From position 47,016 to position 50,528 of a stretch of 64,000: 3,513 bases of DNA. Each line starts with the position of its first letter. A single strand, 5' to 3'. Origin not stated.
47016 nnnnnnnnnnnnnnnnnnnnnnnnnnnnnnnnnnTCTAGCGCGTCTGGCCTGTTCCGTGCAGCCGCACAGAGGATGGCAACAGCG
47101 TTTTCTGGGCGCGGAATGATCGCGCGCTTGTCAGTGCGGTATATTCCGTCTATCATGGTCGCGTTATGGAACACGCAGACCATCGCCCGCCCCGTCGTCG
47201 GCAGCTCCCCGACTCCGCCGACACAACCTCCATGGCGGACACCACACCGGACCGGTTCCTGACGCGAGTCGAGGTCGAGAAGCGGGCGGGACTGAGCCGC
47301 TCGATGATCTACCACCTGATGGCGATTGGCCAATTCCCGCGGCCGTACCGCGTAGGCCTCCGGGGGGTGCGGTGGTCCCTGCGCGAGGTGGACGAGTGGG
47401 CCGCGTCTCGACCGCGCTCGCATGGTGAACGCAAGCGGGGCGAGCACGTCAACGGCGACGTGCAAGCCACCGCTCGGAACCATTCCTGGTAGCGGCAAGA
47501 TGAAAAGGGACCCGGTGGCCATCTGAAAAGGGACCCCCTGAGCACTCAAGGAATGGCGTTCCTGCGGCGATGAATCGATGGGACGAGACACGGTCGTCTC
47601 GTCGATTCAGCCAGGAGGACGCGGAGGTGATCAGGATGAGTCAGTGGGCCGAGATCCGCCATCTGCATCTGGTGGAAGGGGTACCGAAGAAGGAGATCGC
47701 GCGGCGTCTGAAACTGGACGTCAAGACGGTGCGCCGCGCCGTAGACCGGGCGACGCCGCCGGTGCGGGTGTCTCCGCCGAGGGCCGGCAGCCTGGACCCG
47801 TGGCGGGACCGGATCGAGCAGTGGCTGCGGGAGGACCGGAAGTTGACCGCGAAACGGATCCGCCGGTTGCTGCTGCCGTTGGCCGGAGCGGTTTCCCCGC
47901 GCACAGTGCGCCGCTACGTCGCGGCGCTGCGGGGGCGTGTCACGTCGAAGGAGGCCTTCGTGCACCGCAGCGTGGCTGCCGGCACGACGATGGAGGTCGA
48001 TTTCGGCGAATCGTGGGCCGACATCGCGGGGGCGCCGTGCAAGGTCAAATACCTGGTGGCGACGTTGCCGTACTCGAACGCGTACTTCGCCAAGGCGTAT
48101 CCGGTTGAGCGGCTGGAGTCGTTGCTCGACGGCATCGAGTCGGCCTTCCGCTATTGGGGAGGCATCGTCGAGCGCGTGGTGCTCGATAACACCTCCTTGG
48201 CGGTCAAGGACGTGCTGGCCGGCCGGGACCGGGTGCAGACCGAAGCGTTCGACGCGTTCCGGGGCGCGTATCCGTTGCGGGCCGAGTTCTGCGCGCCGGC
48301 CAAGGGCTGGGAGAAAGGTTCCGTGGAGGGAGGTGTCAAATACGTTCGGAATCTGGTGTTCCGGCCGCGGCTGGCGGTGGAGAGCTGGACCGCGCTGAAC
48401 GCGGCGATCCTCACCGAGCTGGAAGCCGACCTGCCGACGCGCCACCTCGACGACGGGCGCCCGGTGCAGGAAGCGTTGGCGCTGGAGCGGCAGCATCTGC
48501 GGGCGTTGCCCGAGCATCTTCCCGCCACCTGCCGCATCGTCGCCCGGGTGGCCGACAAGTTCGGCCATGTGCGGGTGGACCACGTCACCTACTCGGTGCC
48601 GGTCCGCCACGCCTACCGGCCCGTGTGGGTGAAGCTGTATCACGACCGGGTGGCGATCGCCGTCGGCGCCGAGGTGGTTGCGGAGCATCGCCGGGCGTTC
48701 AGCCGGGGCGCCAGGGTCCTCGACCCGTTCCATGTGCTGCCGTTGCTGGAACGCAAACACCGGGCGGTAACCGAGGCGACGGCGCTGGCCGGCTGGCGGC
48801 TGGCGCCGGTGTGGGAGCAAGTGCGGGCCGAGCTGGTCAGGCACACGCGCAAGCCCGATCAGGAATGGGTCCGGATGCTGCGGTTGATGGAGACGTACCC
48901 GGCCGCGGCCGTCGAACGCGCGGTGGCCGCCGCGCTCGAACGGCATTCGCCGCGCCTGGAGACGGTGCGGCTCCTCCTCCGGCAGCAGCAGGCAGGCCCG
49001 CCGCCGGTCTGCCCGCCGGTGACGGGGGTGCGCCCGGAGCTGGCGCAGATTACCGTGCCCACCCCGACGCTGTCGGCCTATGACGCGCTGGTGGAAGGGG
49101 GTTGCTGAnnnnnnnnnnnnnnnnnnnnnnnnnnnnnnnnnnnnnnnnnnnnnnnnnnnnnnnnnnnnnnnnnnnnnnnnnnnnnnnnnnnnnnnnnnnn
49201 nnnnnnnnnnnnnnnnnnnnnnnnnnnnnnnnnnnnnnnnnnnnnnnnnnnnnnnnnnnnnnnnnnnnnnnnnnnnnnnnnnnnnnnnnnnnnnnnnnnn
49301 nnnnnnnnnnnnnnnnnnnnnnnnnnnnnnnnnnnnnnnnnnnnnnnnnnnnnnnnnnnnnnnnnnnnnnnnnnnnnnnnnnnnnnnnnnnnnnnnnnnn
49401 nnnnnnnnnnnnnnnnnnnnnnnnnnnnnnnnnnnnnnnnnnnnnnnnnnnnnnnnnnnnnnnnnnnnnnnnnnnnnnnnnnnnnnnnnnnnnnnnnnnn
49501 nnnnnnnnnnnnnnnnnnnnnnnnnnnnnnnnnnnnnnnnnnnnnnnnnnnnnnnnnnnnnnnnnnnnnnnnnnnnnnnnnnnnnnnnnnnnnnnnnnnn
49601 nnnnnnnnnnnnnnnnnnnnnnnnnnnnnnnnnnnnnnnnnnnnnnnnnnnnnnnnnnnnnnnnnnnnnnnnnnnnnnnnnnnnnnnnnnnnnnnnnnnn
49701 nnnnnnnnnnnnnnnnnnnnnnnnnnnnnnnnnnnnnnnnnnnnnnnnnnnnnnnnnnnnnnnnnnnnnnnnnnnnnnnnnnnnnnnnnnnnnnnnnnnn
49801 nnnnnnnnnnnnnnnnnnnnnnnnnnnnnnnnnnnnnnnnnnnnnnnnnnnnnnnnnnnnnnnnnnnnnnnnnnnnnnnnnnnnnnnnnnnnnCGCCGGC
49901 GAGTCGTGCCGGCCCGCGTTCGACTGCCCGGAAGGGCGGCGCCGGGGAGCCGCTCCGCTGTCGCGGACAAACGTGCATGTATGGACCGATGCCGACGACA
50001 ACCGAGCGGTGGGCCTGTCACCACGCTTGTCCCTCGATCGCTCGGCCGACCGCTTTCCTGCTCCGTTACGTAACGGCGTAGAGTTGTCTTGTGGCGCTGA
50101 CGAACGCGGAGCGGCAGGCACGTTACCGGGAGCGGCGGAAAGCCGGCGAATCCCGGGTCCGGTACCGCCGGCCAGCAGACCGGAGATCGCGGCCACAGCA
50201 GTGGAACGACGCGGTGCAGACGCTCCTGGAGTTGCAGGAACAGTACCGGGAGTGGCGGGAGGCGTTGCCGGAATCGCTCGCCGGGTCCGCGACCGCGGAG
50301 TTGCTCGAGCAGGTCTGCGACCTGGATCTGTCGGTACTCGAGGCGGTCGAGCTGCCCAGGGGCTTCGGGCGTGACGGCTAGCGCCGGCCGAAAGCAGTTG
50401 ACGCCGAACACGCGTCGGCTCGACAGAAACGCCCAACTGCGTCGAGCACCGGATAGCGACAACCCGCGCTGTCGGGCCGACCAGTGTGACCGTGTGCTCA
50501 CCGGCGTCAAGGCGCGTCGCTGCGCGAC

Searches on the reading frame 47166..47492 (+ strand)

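Call 111: search_protein_families(library=pfam, proteins=[window:47166-47492:+], max_evalue=0.001)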
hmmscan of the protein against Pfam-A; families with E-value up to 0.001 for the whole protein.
window:47166-47492:+ (108 aa): 2 families
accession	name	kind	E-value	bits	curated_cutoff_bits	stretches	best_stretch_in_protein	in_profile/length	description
PF05930.18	Phage_AlpA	-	1.6e-13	50.7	21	1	29-78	1-50/51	Prophage CP4-57 regulatory protein (AlpA)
PF12728.13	HTH_17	-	0.00062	20.4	27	1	32-82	2-50/51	Helix-turn-helix domain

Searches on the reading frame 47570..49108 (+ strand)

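Call 8: search_protein_families(library=pfam, proteins=[window:47570-49108:+], max_evalue=1)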
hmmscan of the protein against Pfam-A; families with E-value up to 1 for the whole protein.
window:47570-49108:+ (512 aa): 14 families
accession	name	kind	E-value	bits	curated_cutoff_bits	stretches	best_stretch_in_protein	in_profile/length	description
PF22483.2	Mu-transpos_C_2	-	1.6e-16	60.2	27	1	313-385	1-73/73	Mu transposase, C-terminal domain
PF13551.12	HTH_29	-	8.2e-05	23.1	28.1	1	32-60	6-35/64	Winged helix-turn helix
PF13542.12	HTH_Tnp_ISL3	-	0.00044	20.1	27.4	1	34-61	24-50/51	Helix-turn-helix domain of transposase family ISL3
PF08281.18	Sigma70_r4_2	-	0.0008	19.5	25.7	1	32-61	21-50/54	Sigma-70, region 4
PF13384.12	HTH_23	-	0.0013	19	24.6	1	34-60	13-40/50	Homeodomain-like domain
PF08279.18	HTH_11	-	0.0013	19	25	1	84-121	7-40/55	HTH domain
PF13518.12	HTH_28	-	0.017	15.7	25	1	35-60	10-35/52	Helix-turn-helix domain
PF13412.12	HTH_24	-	0.028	14.4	21.9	1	38-60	18-40/48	Winged helix-turn-helix DNA-binding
PF15978.11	TnsD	-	0.032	13.7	32.4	1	28-100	190-264/355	Tn7-like transposition protein D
PF04965.19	GPW_gp25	-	0.038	14.2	27.2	1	445-475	45-75/96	Baseplate wedge protein gp25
PF06322.17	Phage_NinH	-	0.2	12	29.8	0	41-59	20-38/60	Phage NinH protein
PF16509.11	KORA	-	0.26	12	26.7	0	27-61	20-54/84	TrfB plasmid transcriptional repressor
PF13936.12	HTH_38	-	0.43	10.8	27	1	28-60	12-43/44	Helix-turn-helix domain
PF12728.13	HTH_17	-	0.98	10.2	27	0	41-60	5-24/51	Helix-turn-helix domain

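Call 14: search_protein_families(library=ncbifam, proteins=[window:47570-49108:+], max_evalue=0.1)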
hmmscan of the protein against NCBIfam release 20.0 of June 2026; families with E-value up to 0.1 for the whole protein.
window:47570-49108:+ (512 aa): 5 families
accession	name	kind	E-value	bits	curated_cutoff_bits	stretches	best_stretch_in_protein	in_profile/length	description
NF033546.1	transpos_IS21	equivalog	2e-64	217.9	160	1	31-315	2-294/294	IS21 family transposase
NF033577.2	transpos_IS481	equivalog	0.00029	20.4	224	1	31-253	7-233/284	IS481 family transposase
TIGR02985.1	Sig70_bacteroi1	subfamily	0.0061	16.8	126.4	1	27-64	120-157/162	RNA polymerase sigma-70 factor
NF033545.0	transpos_IS630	equivalog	0.0072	15.8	100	1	33-124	7-112/299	IS630 family transposase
NF010435.0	PRK13861.1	equivalog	0.044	13.2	255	1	102-178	24-91/293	type IV secretion system protein VirB9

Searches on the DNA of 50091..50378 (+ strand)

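Call 74: search_rna_families(sources=[L086, L059, L010, L080], threshold=gathering)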
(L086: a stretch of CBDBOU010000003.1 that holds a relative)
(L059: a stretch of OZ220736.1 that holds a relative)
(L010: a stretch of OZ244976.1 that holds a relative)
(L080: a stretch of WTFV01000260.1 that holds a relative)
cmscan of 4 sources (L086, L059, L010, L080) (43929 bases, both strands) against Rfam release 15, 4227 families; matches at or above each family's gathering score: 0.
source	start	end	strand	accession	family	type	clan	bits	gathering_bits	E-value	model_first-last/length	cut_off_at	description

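Call 76: search_rna_families(source=L086, start=6300, end=7150, threshold=evalue, max_evalue=1)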
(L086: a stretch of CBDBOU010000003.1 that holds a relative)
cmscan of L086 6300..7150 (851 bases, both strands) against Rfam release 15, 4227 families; matches with E-value up to 1: 2.
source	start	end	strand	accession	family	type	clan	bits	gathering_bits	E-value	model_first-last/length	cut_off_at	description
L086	6688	6774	+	RF04018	mir-5316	Gene; miRNA;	-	21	70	0.08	1-89/89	no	mir-5316 microRNA precursor family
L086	6756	6848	-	RF03575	mir-rL1-14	Gene; miRNA;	-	20.9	60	0.39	1-87/87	no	mir-rL1-14 microRNA precursor family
